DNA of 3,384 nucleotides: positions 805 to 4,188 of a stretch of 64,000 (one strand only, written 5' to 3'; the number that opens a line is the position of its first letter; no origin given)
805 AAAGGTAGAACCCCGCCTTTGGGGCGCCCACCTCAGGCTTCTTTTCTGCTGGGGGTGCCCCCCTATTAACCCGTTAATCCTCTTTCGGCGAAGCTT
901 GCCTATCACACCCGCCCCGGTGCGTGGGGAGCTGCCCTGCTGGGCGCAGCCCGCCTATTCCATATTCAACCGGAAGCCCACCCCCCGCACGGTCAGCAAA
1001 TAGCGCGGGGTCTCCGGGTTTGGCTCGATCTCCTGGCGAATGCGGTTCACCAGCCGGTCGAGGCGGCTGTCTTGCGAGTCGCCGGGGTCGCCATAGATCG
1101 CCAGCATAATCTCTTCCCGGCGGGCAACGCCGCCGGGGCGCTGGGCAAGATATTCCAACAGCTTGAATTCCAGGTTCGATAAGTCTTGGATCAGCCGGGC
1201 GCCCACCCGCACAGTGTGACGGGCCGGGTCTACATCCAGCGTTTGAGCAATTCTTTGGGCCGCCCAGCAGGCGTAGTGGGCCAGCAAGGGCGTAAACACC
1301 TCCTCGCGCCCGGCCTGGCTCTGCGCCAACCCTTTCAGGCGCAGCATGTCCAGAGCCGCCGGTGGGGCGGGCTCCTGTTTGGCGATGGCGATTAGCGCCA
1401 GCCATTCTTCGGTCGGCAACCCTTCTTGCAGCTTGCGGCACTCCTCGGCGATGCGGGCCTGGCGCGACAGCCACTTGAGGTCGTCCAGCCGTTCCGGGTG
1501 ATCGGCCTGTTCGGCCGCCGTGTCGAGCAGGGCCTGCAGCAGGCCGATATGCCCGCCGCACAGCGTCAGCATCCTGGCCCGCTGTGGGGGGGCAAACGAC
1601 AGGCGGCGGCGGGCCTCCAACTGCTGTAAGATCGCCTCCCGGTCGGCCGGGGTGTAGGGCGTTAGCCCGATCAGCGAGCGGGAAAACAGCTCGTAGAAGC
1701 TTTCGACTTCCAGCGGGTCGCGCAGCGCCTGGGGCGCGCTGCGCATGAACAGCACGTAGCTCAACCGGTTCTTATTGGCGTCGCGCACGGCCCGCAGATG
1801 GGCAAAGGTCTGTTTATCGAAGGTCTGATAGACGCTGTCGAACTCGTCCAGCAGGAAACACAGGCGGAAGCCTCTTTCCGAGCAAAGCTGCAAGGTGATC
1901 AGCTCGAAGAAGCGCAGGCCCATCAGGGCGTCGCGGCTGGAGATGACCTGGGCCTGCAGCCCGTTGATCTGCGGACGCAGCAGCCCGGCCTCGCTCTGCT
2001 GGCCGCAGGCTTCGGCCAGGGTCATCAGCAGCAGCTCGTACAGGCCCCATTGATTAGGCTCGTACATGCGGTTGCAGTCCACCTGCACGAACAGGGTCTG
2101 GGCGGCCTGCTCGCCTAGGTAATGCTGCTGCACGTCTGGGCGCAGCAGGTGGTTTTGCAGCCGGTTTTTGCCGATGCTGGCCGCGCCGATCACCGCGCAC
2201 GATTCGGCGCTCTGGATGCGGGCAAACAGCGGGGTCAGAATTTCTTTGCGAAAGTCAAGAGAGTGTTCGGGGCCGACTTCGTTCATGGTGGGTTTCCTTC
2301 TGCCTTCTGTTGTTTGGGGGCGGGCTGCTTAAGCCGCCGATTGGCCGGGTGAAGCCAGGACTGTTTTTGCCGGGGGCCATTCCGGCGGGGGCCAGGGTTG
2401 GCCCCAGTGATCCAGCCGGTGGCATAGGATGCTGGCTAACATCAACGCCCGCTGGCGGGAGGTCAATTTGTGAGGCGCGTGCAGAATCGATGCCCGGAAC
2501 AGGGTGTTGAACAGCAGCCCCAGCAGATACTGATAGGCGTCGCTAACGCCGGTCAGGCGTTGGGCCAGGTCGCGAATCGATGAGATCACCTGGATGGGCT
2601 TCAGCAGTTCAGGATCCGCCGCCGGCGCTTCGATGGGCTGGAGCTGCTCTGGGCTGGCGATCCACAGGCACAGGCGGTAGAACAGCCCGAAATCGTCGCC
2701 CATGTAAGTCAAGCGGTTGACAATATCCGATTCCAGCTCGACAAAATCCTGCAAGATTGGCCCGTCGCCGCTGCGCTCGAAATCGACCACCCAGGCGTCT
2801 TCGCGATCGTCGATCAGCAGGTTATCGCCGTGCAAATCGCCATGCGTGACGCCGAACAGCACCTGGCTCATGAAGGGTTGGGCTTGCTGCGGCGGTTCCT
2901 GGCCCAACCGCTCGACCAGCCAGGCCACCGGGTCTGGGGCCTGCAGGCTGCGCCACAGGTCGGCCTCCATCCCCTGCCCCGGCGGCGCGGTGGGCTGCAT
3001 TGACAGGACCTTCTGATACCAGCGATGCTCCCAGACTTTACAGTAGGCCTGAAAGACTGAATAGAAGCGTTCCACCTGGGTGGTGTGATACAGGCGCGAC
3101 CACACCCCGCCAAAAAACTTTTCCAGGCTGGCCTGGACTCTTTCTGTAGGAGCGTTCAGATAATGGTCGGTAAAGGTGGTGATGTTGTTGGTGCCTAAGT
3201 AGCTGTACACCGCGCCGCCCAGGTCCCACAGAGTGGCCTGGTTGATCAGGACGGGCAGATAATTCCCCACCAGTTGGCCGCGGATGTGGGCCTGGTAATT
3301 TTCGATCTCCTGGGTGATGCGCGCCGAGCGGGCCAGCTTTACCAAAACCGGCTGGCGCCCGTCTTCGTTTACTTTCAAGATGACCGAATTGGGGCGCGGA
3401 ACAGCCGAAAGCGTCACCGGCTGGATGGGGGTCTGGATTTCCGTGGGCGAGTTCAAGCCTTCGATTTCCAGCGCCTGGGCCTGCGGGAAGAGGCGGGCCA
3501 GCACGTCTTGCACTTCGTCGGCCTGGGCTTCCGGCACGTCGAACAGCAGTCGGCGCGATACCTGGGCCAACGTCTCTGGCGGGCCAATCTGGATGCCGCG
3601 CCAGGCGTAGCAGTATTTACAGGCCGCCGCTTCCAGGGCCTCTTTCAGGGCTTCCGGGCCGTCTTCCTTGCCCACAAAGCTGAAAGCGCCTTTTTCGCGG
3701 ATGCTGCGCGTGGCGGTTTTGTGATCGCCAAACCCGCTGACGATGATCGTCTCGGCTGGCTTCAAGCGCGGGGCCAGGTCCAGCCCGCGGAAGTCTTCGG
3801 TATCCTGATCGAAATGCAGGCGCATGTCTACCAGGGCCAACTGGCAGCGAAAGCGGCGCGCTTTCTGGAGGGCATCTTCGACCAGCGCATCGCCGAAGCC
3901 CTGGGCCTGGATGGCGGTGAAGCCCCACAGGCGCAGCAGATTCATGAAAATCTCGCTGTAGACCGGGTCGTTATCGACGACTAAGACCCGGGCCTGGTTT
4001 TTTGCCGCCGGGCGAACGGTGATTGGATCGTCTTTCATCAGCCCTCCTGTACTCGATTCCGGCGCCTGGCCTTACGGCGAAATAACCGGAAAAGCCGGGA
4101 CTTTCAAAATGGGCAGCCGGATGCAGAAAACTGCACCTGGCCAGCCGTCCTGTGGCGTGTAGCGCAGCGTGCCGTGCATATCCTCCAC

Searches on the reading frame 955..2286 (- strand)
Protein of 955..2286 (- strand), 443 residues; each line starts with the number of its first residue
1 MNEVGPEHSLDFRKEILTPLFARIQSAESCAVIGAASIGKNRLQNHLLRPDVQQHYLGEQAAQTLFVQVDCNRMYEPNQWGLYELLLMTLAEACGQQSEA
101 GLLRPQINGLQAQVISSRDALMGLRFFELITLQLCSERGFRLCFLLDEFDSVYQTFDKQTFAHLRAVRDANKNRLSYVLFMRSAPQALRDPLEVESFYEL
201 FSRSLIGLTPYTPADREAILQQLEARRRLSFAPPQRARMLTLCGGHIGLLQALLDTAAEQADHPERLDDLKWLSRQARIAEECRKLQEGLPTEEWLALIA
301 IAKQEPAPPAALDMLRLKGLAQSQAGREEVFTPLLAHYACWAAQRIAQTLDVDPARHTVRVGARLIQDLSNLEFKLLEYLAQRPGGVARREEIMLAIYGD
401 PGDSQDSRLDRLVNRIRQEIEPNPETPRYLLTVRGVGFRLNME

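Call 10: search_protein_families(library=pfam, proteins=[window:955-2286:-], max_evalue=0.001)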
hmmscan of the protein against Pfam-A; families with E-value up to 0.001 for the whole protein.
window:955-2286:- (443 aa): 1 family
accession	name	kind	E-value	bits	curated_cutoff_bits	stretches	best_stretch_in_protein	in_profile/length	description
PF00486.34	Trans_reg_C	-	2.9e-17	62.9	26.2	1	368-440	5-77/77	Transcriptional regulatory protein, C terminal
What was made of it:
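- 955..2286 (-): P-loop ATPase (Walker A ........, Walker B LLDEFD) fused to an OmpR-type winged-helix DNA-binding domain; no REC. Pfam Trans_reg_C E 2.9e-17 (call 10).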

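Call 26: search_protein_families(library=padloc, proteins=[window:955-2286:-], max_evalue=0.01)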
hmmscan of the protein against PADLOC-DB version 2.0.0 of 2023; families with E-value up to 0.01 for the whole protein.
window:955-2286:- (443 aa): 0 families

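Call 27: search_protein_families(library=ncbifam, proteins=[window:955-2286:-], max_evalue=0.01)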
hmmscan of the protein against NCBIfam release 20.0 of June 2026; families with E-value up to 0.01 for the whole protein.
window:955-2286:- (443 aa): 28 families (the best 25 are shown)
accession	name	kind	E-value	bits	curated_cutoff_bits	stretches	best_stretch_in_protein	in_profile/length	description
NF040689.1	MtrAB_MtrA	equivalog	1.5e-13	50.6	300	1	349-439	128-217/219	MtrAB system response regulator MtrA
NF045944.1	ResRegRpaBCyano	equivalog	6.2e-12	45.4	330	1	348-440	134-227/229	response regulator transcription factor RpaB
NF040534.1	resp_reg_YycF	equivalog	7.8e-11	41.7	340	1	350-440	138-227/231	response regulator YycF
TIGR02154.1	PhoB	equivalog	5.8e-09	35.6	296.2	1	348-440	135-225/226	phosphate regulon transcriptional regulator PhoB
TIGR01387.1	cztR_silR_copR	subfamily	8.9e-09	35.3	279.2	1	347-439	127-217/218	heavy metal response regulator transcription factor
NF007546.0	PRK10161.1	equivalog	2.9e-08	33.5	471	1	348-441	135-226/229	phosphate response regulator transcription factor PhoB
NF007982.1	PRK10710.1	equivalog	1.4e-07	31.4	380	1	348-441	136-228/235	envelope stress response regulator BaeR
NF008567.0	PRK11517.1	equivalog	3e-07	30.1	353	1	334-441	115-219/223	response regulator transcription factor HprR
NF007977.0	PRK10701.1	equivalog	1.2e-06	28.2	330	1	308-439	104-232/241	two-component system response regulator RstA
NF008078.0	PRK10816.1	equivalog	2e-06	27.5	336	1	341-442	122-222/223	two-component system response regulator PhoP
NF007005.1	PRK09468.1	equivalog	2.6e-06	27.1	331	1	368-438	159-229/237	osmolarity response regulator transcription factor OmpR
NF008378.0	PRK11173.1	equivalog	3.2e-06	26.7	334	1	368-440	160-232/238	two-component system response regulator ArcA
NF012227.0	AdeR_RR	equivalog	5.5e-06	26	340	1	354-441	149-237/239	efflux system response regulator transcription factor AdeR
NF033117.2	vanR_ACDEGLN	exception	6.2e-06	25.9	350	1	353-440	139-225/226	VanR-ABDEGLN family response regulator transcription factor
NF041733.1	resp_reg_CseB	equivalog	1.1e-05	24.9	350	1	346-441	138-227/228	two-component system response regulator CseB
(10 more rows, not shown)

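Call 28: search_solved_structures(query=window:955-2286:-, max_evalue=0.01)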
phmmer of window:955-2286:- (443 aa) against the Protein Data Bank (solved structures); distinct sequences matched with E-value up to 0.01: 43.
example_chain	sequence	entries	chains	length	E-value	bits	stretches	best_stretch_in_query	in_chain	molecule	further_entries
2k4j_A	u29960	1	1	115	4.7e-10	42.2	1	367-441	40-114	Putative TRANSCRIPTIONAL REGULATOR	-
2d1v_A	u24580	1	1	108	6.7e-10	41.7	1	368-440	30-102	Transcriptional regulatory protein yycF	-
2hwv_A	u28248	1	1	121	6.8e-10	41.7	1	353-440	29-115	DNA-binding response regulator VicR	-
6cqg_A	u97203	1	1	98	8.5e-10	41.3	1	363-440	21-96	DNA-binding response regulator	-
5za3_A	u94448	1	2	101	2.8e-09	39.6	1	368-440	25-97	DNA-binding response regulator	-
2oqr_A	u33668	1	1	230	3.5e-09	39.3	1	352-440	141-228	Sensory transduction protein regX3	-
2naz_A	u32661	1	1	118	7.9e-09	38.1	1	343-439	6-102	Transcriptional regulatory protein RstA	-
2zxj_A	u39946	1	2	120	8e-09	38.1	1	366-441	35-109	Transcriptional regulatory protein walR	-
1p2f_A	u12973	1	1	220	1.5e-08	37.3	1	351-439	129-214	Response Regulator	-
2gwr_A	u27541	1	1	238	1.5e-08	37.2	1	350-439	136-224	DNA-binding response regulator mtrA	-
1gxp_A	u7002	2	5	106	1.7e-08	37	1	348-441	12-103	PHOSPHATE REGULON TRANSCRIPTIONAL REGULATORY PROTEIN | PHOSPHATE REGULON TRANSCRIPTIONAL REGULATORY PROTEIN PHOB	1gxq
1qqi_A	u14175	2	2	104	1.7e-08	37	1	348-441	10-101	PHOSPHATE REGULON TRANSCRIPTIONAL REGULATORY PROTEIN PHOB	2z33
3t72_A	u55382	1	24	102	1.8e-08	36.9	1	348-441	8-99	Phosphate regulon transcriptional regulatory protein phoB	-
9dvt_R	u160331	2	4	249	8.7e-08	34.7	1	368-441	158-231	DNA-binding dual master transcriptional regulator RpaA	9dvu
2jzy_A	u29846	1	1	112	1.8e-06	30.4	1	350-441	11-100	Transcriptional regulatory protein PcoR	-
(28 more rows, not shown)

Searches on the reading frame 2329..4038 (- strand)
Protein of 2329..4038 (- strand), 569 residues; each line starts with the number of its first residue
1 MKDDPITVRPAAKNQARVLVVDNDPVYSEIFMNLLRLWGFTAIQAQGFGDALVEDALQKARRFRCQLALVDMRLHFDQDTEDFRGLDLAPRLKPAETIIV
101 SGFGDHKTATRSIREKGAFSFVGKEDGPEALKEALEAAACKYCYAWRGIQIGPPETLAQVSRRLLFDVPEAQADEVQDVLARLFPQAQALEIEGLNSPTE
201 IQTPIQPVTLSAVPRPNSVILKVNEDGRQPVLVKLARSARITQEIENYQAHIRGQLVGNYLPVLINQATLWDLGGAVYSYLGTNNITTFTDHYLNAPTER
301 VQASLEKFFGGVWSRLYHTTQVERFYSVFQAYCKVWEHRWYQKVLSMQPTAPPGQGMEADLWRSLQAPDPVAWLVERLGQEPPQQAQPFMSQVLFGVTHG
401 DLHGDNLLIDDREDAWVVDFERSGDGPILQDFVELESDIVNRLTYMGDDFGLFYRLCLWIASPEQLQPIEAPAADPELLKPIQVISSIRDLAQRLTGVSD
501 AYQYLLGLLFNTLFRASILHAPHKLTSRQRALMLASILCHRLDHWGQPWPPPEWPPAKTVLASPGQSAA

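Call 10: search_protein_families(library=pfam, proteins=[window:2329-4038:-], max_evalue=0.001)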
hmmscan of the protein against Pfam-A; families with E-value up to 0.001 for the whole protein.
window:2329-4038:- (569 aa): 3 families
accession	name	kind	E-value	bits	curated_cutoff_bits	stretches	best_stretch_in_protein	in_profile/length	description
PF19974.5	TCAD9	-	2.5e-24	86.7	40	2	365-497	275-405/429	Ternary complex associated domain 9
PF01636.29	APH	-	2.8e-09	37.5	23.2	1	230-433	22-207/239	Phosphotransferase enzyme family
PF00072.30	Response_reg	-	1.9e-06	28.5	30.2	1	18-135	1-110/111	Response regulator receiver domain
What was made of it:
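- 2329..4038 (-): REC fused to an APH/TCAD9 kinase-like domain (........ and VVDFE motifs). Pfam TCAD9 E 2.5e-24, APH, REC (call 10).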

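Call 26: search_protein_families(library=padloc, proteins=[window:2329-4038:-], max_evalue=0.01)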
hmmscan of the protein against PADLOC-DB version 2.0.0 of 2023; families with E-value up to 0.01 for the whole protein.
window:2329-4038:- (569 aa): 1 family
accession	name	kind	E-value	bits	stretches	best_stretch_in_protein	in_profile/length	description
PDLC00405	SduA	-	1.9e-05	22.4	1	13-138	4-132/323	DUF4263 domain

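Call 27: search_protein_families(library=ncbifam, proteins=[window:2329-4038:-], max_evalue=0.01)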
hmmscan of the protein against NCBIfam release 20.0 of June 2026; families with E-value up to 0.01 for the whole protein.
window:2329-4038:- (569 aa): 5 families
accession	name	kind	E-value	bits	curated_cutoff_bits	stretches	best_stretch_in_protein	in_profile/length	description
NF033791.1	ActR_PrrA_rreg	equivalog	7.3e-05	22.8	250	1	17-138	3-116/173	ActR/PrrA/RegA family redox response regulator transcription factor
NF008738.0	PRK11768.1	equivalog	0.00029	20.3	194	1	397-432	199-232/327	serine/threonine protein kinase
NF041832.1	near_NosP_CTERM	subfamily_domain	0.0004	19.6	400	1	11-83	247-316/370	NahK/ErcS family hybrid sensor histidine kinase/response regulator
NF002475.0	PRK01723.1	equivalog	0.00097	18.2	142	1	396-423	163-190/241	3-deoxy-D-manno-octulosonic acid kinase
NF007689.0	PRK10365.1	equivalog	0.0021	17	760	1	13-138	3-120/441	sigma-54-dependent response regulator transcription factor ZraR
